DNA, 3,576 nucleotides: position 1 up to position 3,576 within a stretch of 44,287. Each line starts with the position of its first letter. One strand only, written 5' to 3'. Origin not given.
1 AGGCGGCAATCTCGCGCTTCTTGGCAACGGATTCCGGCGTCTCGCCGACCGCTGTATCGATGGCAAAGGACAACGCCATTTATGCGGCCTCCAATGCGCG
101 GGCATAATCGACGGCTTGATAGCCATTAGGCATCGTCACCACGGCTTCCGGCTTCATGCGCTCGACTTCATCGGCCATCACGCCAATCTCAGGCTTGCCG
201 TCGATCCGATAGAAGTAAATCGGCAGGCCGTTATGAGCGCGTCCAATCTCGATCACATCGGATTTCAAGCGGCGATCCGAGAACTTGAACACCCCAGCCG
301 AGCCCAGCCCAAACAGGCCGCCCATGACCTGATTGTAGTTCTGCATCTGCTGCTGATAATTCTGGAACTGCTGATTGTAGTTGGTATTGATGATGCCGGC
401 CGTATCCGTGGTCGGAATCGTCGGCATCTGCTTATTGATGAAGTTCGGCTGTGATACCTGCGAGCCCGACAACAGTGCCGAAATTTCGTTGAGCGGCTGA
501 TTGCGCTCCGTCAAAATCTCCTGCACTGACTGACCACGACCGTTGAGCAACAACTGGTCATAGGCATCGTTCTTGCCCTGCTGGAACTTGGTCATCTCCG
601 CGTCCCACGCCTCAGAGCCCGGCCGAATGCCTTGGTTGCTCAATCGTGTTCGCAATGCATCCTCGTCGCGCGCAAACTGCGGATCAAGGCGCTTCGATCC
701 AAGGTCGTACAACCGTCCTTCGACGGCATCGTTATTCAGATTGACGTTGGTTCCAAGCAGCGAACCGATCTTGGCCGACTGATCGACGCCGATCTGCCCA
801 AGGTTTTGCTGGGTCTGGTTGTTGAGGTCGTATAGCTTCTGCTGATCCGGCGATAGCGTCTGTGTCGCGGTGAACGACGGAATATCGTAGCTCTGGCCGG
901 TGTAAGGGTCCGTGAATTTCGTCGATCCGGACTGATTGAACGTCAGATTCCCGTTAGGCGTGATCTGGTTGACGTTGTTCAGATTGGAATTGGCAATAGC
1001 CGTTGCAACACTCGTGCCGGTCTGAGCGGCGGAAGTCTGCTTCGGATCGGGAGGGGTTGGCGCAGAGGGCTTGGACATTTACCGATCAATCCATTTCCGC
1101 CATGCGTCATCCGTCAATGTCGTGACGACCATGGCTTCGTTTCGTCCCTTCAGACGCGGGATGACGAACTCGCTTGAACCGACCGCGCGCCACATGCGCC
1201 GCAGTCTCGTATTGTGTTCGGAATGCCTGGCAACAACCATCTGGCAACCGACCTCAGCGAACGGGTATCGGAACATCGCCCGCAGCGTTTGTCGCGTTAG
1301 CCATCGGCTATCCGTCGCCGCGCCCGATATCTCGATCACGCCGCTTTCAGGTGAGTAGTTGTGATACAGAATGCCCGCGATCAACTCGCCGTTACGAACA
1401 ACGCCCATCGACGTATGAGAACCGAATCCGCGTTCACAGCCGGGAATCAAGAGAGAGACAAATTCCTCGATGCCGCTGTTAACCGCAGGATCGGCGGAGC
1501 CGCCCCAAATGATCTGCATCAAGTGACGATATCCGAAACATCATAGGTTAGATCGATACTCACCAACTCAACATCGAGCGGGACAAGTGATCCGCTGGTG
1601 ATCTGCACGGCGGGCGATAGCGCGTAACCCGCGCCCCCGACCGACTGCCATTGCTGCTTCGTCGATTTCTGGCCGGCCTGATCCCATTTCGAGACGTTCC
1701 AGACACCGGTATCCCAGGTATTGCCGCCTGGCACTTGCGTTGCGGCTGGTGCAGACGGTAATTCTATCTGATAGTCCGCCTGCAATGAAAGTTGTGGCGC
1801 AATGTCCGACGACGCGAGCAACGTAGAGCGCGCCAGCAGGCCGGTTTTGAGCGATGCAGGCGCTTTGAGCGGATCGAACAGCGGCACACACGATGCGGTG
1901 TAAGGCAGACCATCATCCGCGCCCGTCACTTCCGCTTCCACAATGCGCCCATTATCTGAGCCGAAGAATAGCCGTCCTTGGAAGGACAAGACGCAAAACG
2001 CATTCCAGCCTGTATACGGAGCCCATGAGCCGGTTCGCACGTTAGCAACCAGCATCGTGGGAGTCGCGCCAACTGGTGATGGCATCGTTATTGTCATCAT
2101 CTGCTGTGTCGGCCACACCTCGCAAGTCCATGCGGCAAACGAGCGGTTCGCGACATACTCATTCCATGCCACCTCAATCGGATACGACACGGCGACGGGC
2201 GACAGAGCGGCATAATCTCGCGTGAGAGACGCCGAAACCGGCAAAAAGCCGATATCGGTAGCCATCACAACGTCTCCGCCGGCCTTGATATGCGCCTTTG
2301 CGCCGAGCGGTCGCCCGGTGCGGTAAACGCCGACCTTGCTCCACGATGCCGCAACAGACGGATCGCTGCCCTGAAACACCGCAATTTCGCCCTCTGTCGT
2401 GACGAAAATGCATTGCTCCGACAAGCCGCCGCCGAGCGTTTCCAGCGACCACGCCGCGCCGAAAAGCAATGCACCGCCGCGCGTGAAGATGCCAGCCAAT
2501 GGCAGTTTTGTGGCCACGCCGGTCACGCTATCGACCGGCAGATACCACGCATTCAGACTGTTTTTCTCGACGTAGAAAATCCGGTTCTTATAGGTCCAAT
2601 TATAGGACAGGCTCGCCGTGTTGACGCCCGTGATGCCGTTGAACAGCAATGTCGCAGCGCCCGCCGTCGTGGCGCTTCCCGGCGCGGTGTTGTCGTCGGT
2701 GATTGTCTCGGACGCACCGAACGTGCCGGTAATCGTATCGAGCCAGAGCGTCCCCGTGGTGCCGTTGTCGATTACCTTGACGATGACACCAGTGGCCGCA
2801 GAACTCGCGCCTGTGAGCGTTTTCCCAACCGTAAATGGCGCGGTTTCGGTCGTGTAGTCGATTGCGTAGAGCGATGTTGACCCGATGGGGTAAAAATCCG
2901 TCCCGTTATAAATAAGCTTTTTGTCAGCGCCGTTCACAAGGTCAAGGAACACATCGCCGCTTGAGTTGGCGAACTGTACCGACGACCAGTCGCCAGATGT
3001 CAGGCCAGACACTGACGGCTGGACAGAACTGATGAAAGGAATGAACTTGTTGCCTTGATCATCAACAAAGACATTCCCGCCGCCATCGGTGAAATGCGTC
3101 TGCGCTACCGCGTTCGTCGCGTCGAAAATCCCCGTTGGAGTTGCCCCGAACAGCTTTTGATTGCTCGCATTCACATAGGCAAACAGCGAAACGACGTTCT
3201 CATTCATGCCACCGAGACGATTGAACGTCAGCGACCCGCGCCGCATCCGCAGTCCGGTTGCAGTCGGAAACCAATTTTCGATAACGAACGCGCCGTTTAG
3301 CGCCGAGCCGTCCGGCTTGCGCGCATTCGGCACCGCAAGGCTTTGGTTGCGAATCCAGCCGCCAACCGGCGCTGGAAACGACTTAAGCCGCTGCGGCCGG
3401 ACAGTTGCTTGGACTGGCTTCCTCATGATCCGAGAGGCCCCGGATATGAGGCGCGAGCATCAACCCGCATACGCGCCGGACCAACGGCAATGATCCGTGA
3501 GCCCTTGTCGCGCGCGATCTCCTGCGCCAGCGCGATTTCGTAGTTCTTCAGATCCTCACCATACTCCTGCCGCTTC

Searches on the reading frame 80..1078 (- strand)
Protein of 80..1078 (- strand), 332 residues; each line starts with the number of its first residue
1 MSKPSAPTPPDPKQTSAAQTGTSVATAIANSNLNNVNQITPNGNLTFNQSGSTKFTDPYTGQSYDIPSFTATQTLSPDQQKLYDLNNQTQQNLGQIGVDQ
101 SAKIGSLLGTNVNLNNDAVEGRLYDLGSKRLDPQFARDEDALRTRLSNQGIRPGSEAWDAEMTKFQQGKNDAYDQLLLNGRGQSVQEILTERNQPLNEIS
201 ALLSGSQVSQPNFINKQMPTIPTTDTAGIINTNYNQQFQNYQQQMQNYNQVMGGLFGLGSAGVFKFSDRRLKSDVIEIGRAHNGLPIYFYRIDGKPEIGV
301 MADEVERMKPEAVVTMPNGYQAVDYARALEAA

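Call 92: search_protein_families(library=phrogs, proteins=[window:80-1078:-], max_evalue=0.00001)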
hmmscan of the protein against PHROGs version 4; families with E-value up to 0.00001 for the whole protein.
window:80-1078:- (332 aa): 2 families
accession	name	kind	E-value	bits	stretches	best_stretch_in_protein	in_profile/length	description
phrog_6121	-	head and packaging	1.1e-116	391.6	2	2-179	6-197/392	virion structural protein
phrog_4287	-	DNA, RNA and nucleotide metabolism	5.7e-07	30.1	1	17-327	71-385/392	DNA ejection protein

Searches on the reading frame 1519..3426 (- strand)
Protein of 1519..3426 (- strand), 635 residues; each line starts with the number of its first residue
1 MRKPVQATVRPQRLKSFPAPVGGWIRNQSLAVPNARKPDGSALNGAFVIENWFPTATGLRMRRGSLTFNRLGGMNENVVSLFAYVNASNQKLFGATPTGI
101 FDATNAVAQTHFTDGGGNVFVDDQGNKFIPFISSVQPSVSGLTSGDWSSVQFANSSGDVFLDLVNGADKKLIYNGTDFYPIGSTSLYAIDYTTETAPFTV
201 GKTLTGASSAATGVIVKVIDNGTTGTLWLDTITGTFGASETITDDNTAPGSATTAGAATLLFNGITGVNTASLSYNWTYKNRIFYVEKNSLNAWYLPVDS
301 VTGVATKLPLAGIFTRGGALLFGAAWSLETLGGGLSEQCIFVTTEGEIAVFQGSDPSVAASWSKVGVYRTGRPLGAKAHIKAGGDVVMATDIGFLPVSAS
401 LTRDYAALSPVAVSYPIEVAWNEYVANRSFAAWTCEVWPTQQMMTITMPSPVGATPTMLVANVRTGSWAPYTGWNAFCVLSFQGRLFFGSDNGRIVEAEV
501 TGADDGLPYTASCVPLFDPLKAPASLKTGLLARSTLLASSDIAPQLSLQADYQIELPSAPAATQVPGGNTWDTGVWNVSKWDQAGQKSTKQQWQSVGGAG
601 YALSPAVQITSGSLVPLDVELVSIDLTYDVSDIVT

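Call 92: search_protein_families(library=phrogs, proteins=[window:1519-3426:-], max_evalue=0.00001)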
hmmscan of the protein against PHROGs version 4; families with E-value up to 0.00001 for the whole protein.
window:1519-3426:- (635 aa): 1 family
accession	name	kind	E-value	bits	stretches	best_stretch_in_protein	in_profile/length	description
phrog_5107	-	lysis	2e-142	476.3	1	13-632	5-531/533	amidase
